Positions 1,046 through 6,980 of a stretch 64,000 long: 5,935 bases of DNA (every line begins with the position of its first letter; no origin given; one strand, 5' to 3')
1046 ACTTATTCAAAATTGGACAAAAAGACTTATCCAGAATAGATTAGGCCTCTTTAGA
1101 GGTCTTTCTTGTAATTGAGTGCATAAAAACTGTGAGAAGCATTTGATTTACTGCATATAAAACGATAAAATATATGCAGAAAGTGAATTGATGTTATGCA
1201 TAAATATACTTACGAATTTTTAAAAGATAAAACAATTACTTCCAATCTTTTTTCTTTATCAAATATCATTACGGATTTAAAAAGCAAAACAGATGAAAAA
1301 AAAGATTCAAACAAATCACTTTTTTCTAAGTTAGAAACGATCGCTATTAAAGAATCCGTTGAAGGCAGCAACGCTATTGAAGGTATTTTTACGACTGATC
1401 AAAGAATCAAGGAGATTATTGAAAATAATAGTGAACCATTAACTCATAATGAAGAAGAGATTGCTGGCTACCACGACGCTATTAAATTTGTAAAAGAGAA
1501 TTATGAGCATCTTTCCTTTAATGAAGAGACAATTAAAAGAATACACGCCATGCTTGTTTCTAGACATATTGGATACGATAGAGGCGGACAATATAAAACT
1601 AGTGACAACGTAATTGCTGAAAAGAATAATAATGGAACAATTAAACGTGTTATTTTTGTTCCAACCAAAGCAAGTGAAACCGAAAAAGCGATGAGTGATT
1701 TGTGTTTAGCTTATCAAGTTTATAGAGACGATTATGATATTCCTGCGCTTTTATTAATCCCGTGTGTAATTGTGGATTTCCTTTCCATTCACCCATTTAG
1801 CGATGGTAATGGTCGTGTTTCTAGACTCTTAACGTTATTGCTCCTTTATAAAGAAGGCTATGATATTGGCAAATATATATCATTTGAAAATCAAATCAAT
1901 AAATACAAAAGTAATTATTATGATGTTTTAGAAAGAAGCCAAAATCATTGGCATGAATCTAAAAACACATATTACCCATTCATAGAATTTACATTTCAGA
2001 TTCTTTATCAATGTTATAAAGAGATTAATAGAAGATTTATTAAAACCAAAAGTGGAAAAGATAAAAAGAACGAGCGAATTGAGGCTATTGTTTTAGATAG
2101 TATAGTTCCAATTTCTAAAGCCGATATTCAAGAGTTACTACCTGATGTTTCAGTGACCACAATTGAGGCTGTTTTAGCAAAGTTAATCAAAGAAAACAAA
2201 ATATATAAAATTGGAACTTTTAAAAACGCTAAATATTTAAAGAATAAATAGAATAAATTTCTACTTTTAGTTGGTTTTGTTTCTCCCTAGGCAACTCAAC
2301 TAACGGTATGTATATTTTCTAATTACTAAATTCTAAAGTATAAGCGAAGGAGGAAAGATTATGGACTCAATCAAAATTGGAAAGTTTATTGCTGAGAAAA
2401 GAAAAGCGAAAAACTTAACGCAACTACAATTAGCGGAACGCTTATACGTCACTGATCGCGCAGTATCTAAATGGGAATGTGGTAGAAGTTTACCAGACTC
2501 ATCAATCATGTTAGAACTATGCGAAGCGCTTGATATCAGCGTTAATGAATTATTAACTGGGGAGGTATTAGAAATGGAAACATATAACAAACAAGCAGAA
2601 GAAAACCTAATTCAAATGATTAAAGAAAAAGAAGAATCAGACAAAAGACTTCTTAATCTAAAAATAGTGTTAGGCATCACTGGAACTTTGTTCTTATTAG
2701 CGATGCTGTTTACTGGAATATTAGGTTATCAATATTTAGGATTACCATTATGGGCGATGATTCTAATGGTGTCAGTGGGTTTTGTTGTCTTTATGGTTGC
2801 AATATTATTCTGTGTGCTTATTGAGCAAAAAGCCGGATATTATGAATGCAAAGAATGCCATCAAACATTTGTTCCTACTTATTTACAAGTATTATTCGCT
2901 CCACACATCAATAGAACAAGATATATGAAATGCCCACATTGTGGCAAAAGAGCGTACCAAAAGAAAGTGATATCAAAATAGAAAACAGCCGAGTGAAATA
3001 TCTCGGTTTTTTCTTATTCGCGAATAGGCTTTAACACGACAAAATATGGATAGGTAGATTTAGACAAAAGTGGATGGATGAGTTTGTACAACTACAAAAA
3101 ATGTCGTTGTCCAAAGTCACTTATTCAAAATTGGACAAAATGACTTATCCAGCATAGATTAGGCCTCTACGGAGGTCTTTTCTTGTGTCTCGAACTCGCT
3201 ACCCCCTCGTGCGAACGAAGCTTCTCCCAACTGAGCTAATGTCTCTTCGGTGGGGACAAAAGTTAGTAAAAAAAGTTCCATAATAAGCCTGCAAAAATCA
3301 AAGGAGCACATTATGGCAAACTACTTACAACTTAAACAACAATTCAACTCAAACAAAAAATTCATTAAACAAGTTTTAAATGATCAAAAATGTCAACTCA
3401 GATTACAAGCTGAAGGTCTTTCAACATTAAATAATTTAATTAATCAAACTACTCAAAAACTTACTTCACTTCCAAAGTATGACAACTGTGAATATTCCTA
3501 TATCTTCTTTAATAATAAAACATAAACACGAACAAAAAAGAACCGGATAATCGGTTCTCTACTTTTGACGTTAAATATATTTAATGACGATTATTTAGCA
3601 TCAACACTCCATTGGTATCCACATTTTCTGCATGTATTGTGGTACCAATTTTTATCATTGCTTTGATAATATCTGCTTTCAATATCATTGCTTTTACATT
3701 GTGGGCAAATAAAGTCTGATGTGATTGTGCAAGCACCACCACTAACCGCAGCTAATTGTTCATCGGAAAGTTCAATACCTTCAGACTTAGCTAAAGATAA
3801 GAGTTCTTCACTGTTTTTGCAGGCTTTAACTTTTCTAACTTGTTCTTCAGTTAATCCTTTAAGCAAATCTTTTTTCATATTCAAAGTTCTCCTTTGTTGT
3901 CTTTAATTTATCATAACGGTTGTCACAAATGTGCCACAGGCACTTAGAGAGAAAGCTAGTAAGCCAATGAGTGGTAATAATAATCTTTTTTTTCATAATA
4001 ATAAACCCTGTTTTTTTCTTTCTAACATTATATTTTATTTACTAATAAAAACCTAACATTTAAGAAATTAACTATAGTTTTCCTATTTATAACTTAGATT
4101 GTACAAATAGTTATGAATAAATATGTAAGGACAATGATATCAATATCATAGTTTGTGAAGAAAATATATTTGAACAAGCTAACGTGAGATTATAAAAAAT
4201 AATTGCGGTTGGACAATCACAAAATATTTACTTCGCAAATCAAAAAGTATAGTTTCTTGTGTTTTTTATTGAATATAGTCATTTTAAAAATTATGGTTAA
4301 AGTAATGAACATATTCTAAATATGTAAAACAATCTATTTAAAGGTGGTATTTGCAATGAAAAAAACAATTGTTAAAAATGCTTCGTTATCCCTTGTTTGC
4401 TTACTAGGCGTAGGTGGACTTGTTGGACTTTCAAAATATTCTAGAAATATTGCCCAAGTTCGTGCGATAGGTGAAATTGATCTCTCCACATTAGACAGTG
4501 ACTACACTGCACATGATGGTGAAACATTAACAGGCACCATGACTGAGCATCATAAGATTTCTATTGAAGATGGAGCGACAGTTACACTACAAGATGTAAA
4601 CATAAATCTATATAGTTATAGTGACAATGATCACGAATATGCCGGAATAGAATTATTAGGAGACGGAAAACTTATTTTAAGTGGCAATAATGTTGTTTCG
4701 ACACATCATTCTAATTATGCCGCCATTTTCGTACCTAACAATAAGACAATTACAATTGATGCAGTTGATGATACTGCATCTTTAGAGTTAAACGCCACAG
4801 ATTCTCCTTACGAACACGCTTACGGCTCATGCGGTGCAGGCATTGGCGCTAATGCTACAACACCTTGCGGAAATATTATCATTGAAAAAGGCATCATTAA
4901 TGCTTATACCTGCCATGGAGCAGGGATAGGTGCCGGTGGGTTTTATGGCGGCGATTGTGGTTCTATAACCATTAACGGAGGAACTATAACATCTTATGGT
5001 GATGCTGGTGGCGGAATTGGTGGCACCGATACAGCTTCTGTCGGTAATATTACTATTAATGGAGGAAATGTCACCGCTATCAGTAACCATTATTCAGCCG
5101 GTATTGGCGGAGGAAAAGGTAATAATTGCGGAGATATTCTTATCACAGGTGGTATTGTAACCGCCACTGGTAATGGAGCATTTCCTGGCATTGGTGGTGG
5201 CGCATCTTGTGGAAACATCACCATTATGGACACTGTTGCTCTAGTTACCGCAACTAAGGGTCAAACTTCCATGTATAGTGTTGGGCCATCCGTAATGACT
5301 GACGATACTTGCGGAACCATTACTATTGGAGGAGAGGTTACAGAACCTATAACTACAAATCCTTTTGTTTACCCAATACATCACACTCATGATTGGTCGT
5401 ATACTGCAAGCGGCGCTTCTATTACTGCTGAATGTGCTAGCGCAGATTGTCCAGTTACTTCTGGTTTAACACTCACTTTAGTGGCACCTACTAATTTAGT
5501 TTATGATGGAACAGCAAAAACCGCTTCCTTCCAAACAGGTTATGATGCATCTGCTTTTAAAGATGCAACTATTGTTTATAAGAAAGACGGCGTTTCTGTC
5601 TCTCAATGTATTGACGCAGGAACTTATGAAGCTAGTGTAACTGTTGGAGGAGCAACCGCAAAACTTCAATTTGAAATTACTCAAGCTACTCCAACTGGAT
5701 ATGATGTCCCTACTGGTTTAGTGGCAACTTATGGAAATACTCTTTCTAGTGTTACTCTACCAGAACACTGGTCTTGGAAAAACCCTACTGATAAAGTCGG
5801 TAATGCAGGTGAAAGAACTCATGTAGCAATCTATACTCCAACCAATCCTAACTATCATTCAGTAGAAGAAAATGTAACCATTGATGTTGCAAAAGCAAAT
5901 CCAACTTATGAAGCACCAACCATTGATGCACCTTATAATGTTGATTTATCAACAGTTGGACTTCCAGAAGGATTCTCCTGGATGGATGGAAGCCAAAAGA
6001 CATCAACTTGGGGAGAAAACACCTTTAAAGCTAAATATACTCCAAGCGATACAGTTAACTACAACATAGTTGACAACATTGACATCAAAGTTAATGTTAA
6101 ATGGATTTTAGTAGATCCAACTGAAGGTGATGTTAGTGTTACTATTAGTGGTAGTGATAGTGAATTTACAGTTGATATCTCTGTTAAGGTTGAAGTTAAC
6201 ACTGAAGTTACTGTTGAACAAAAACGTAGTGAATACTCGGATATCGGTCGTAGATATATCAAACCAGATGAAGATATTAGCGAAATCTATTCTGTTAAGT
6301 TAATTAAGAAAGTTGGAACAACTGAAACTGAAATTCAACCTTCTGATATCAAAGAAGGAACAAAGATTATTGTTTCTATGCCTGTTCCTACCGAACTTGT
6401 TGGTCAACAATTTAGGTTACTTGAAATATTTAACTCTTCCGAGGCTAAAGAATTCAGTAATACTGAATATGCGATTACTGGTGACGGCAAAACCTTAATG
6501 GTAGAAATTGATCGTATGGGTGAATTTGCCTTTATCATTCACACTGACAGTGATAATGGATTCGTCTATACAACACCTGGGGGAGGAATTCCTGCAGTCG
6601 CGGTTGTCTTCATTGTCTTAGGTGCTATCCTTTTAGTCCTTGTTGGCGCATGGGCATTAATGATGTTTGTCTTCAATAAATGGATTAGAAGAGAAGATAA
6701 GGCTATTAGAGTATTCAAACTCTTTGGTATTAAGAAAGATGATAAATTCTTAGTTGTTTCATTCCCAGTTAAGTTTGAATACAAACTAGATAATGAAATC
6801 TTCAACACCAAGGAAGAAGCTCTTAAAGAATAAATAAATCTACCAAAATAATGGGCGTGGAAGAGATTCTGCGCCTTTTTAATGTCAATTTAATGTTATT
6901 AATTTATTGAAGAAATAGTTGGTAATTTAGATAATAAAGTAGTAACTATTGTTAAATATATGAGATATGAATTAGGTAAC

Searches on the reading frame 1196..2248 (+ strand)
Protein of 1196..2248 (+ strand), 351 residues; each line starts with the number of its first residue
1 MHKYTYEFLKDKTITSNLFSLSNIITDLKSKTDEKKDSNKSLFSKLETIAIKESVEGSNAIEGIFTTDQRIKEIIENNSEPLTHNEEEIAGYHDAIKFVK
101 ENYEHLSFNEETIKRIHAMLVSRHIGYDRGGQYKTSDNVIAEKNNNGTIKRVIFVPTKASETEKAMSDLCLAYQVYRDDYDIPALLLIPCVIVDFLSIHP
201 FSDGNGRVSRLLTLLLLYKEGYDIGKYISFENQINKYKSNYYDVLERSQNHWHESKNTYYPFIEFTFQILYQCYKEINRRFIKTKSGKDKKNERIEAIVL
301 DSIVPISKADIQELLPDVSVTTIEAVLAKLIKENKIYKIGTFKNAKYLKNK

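Call 9: search_protein_families(library=pfam, proteins=[window:1196-2248:+], max_evalue=0.01)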
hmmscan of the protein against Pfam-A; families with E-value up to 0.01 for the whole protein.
window:1196-2248:+ (351 aa): 1 family
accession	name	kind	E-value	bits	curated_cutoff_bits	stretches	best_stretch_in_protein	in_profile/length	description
PF02661.23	Fic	-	4.9e-16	59.8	24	1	108-217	2-93/93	Fic/DOC family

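Call 66: find_encoding_contigs(protein=window:1196-2248:+, flank=10000, max_places=3)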
Protein window:1196-2248:+ (351 aa): 2 contigs read that carry it; 1 place shown.
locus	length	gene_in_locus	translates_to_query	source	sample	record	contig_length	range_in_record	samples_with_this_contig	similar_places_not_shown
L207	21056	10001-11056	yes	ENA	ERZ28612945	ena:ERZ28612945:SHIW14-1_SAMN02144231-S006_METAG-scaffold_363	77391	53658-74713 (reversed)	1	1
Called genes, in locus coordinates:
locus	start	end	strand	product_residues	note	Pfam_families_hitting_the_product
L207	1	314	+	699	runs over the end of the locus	PF01315:Ald_Xan_dh_C, PF02738:MoCoBD_1, PF20256:MoCoBD_2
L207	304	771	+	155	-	PF00111:Fer2, PF13085:Fer2_3 (weak), PF01799:Fer2_2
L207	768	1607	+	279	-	PF00941:FAD_binding_5, PF03450:CO_deh_flav_C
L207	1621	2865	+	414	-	PF00291:PALP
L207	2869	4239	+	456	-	PF00291:PALP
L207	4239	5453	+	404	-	PF01546:Peptidase_M20, PF07687:M20_dimer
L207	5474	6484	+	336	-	PF02729:OTCace_N, PF00185:OTCace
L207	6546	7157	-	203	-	PF00485:PRK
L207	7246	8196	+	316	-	PF00480:ROK, PF01869:BcrAD_BadFG (faint)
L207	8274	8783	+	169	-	-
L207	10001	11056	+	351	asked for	PF02661:Fic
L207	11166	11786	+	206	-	PF12844:HTH_19, PF13560:HTH_31 (weak), PF01381:HTH_3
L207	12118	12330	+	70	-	-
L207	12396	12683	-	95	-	-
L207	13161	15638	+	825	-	-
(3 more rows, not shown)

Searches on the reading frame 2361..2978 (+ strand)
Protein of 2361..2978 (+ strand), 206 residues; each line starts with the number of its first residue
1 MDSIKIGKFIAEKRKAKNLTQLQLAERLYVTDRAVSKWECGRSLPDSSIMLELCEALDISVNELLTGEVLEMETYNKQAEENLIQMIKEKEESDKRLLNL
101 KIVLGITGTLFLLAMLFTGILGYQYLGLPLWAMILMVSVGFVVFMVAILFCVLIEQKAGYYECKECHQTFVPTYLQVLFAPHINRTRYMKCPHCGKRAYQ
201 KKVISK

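Call 9: search_protein_families(library=pfam, proteins=[window:2361-2978:+], max_evalue=0.01)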
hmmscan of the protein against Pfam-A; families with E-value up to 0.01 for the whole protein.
window:2361-2978:+ (206 aa): 9 families
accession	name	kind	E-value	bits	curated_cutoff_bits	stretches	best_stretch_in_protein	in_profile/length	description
PF01381.28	HTH_3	-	2.8e-12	46.9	23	1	10-64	1-55/55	Helix-turn-helix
PF12844.13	HTH_19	-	6e-10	39.3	30.2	1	7-68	1-62/64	Helix-turn-helix domain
PF13560.12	HTH_31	-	4.5e-06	27.3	27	1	7-63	3-60/64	Helix-turn-helix domain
PF01943.22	Polysacc_synt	-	0.0011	18.8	28.2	1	89-149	69-127/274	Polysaccharide biosynthesis protein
PF15731.11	MqsA_antitoxin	-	0.002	18.7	30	0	7-54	71-117/131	Antitoxin component of bacterial toxin-antitoxin system, MqsA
PF07332.16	Phage_holin_3_6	-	0.0037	17.7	28.4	1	89-150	25-88/116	Putative Actinobacterial Holin-X, holin superfamily III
PF07022.19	Phage_CI_repr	-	0.0061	17.3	22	0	21-68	15-61/65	Bacteriophage CI repressor helix-turn-helix domain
PF09723.15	Zn_ribbon_8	-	0.007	16.8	34.4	0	161-202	6-40/41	Zinc ribbon domain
PF05876.18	GpA_ATPase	-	0.0073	16.4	25.6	0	160-199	194-234/247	Phage terminase large subunit gpA, ATPase domain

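Call 15: search_protein_families(library=ncbifam, proteins=[window:2361-2978:+], max_evalue=0.01)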
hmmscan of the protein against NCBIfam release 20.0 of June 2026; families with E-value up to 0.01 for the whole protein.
window:2361-2978:+ (206 aa): 14 families
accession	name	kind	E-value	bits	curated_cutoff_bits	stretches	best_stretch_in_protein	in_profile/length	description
NF041951.1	phage_RstR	subfamily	3.5e-11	43.3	80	1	5-92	2-89/108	RstR family transcriptional repressor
NF047948.1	male_kill_WMK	equivalog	4.6e-08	32.9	300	1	4-97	161-249/300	WO male-killing family protein Wmk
NF007257.0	PRK09706.1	subfamily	1.1e-07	31.7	101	1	1-100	1-95/135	transcriptional repressor DicA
TIGR03070.1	couple_hipB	subfamily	1.6e-06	28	71.65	1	5-58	2-55/58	type II toxin-antitoxin system Y4mF family antitoxin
TIGR03830.1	CxxCG_CxxCG_HTH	subfamily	3.5e-05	23.6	61.8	1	5-51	65-111/127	type II TA system antitoxin MqsA family protein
TIGR00270.2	TIGR00270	equivalog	4.5e-05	23.3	110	1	8-82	78-151/159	multiprotein bridging factor aMBF1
NF003162.0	PRK04140.1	equivalog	0.00029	20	263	1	7-93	128-206/317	transcriptional regulator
NF052239.1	antitox_spr1629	equivalog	0.00033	19.9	335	1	6-73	3-67/377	spr1629 family repressor/antitoxin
NF040522.1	VC1465_fam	subfamily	0.00041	20.4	70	1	11-43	2-34/111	VC1465 family Xer recombination activation factor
NF041677.1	trans_regClgR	equivalog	0.00088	19.3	170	1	6-85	9-88/113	transcriptional regulator ClgR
NF041575.1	antitoxPezA_Strep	equivalog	0.0014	18.6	290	1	6-71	2-67/158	type II toxin-antitoxin system antitoxin PezA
NF007408.0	PRK09943.1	equivalog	0.0014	18.2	211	1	3-86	5-88/185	HTH-type transcriptional regulator PuuR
NF046032.1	TransRegSlrRBacil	equivalog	0.0022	18.1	250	1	6-87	2-86/149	HTH-type transcriptional regulator SlrR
NF047542.1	telomere_Tap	equivalog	0.0084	14.9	600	1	14-47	26-59/695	telomere-associated protein Tap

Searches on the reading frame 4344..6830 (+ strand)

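Call 9: search_protein_families(library=pfam, proteins=[window:4344-6830:+], max_evalue=0.01)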
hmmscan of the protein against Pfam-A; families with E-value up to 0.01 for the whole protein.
window:4344-6830:+ (829 aa): 1 family
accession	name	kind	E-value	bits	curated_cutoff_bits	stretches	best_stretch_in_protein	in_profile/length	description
PF18889.6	Beta_helix_3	-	2.3e-05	25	27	1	236-257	1-19/20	Beta helix repeat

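Call 15: search_protein_families(library=ncbifam, proteins=[window:4344-6830:+], max_evalue=0.01)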
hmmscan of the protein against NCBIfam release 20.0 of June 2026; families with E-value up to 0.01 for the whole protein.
window:4344-6830:+ (829 aa): 0 families
